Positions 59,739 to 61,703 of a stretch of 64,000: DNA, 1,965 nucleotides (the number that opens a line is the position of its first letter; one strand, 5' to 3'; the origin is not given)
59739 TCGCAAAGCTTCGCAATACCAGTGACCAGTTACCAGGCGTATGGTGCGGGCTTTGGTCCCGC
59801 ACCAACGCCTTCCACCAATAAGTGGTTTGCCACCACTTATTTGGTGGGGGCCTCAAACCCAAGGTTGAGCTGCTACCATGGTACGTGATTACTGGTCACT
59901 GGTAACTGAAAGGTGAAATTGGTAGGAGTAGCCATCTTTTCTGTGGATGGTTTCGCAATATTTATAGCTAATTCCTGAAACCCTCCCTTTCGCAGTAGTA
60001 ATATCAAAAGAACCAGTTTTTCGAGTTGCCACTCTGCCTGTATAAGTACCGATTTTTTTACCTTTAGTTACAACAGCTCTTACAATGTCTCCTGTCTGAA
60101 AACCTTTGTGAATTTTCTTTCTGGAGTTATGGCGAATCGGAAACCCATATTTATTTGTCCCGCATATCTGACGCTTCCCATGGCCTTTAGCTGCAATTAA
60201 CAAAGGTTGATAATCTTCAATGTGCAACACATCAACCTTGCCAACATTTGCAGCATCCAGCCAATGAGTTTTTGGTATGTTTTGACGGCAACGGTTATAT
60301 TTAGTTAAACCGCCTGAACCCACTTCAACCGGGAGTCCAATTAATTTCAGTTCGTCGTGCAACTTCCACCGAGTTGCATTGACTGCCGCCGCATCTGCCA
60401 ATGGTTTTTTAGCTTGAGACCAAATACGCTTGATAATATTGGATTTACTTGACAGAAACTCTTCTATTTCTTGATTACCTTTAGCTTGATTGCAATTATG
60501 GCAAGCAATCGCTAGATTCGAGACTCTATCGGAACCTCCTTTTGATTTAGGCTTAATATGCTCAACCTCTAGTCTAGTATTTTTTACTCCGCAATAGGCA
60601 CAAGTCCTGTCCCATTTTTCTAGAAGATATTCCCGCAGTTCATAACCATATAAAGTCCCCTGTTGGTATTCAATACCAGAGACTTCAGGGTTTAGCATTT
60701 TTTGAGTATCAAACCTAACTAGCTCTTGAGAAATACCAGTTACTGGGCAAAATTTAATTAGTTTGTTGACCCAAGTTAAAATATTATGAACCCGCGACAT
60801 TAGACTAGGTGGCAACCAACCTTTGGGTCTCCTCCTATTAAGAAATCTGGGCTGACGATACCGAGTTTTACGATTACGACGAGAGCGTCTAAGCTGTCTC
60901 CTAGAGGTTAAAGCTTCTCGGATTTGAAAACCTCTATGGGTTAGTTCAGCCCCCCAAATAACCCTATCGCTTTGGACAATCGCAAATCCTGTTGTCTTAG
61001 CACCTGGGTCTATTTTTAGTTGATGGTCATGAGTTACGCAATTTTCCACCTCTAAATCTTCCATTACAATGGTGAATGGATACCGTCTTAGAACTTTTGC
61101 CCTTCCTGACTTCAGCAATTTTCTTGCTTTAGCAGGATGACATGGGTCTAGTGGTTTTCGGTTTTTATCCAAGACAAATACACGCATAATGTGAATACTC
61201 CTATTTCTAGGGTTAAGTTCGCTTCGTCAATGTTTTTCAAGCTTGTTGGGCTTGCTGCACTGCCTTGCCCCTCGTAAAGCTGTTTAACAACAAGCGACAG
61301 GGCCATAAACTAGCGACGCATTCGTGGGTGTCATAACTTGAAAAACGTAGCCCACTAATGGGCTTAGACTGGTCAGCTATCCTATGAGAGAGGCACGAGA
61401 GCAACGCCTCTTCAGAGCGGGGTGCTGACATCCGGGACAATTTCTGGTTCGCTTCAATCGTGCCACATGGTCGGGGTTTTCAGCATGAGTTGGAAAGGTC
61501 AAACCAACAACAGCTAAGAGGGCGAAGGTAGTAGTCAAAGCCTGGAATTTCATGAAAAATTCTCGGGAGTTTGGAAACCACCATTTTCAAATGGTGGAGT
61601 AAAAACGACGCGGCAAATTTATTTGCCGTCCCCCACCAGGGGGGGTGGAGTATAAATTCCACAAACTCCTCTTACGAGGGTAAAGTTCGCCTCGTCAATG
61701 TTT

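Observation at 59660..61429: Apparently intact IscB nuclease with an upstream omega-RNA-like region, inserted into a secreted pentapeptide-repeat gene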

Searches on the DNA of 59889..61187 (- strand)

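Call 53: search_rna_families(sources=[L001, L002, L004, L005, L007, L008, L009, L010, L012, L013, L014, L015, L016, L019, L029, L031, L033, L034], threshold=gathering)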
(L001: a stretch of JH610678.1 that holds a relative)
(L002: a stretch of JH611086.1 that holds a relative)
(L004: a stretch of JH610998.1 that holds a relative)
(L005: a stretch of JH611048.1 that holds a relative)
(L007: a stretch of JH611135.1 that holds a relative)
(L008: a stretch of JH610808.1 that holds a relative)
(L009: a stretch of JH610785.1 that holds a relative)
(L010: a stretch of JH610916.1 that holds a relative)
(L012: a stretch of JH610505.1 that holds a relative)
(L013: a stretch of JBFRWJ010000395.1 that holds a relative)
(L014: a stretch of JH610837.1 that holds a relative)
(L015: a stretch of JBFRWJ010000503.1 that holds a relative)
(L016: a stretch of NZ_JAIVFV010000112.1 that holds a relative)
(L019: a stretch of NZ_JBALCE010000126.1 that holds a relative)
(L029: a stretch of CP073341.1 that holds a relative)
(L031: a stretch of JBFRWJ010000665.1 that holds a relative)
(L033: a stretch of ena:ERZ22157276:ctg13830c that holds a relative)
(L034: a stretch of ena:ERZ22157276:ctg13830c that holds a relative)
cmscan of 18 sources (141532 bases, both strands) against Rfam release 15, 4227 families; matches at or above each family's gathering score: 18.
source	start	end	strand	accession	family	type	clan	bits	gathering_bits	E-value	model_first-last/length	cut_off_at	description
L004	3761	3976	+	RF02033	HEARO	Gene;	-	162.9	83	2.6e-34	1-211/211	no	HNH endonuclease-associated RNA and ORF (HEARO) RNA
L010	3759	3975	+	RF02033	HEARO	Gene;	-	162.9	83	2.6e-34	1-211/211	no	HNH endonuclease-associated RNA and ORF (HEARO) RNA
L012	3625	3841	+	RF02033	HEARO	Gene;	-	162.7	83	2.9e-34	1-211/211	no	HNH endonuclease-associated RNA and ORF (HEARO) RNA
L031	3759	3978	+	RF02033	HEARO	Gene;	-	159.3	83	1.9e-33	1-211/211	no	HNH endonuclease-associated RNA and ORF (HEARO) RNA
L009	3757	3976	+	RF02033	HEARO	Gene;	-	156.8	83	7.9e-33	1-211/211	no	HNH endonuclease-associated RNA and ORF (HEARO) RNA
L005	243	462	+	RF02033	HEARO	Gene;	-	154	83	3.8e-32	1-211/211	no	HNH endonuclease-associated RNA and ORF (HEARO) RNA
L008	3755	3976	+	RF02033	HEARO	Gene;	-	152.8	83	7.2e-32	1-211/211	no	HNH endonuclease-associated RNA and ORF (HEARO) RNA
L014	3757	3976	+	RF02033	HEARO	Gene;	-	152.4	83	9.2e-32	1-211/211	no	HNH endonuclease-associated RNA and ORF (HEARO) RNA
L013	1088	1307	+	RF02033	HEARO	Gene;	-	152.1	83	1.1e-31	1-211/211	no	HNH endonuclease-associated RNA and ORF (HEARO) RNA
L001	3759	3976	+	RF02033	HEARO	Gene;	-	150.4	83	2.8e-31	1-211/211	no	HNH endonuclease-associated RNA and ORF (HEARO) RNA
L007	3758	3976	+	RF02033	HEARO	Gene;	-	149.5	83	4.8e-31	1-211/211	no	HNH endonuclease-associated RNA and ORF (HEARO) RNA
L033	10683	10901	-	RF02033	HEARO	Gene;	-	143.6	83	1.3e-29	1-211/211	no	HNH endonuclease-associated RNA and ORF (HEARO) RNA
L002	3732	3976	+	RF02033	HEARO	Gene;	-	142.7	83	2.1e-29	1-211/211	no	HNH endonuclease-associated RNA and ORF (HEARO) RNA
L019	3750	3977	+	RF02033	HEARO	Gene;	-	140.3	83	8.2e-29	1-211/211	no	HNH endonuclease-associated RNA and ORF (HEARO) RNA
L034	5354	5593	+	RF02033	HEARO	Gene;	-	120.1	83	6.8e-24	1-211/211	no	HNH endonuclease-associated RNA and ORF (HEARO) RNA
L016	3757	3966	+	RF02033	HEARO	Gene;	-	116.7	83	4.3e-23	1-211/211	no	HNH endonuclease-associated RNA and ORF (HEARO) RNA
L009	3103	3174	+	RF00005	tRNA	Gene; tRNA;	CL00001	67.8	29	2.8e-12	1-71/71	no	tRNA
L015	44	120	+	RF00029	Intron_gpII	Intron;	-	57.6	40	2.3e-08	1-77/77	no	Group II catalytic intron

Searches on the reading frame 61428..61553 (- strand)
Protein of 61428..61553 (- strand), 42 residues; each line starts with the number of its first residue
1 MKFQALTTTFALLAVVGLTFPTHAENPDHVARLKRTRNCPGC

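Call 15: find_homologous_proteins(query=window:61428-61553:-, max_evalue=0.01)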
Query seq(42 aa): no candidate shares three 5-residue words with the query. No homologue found.
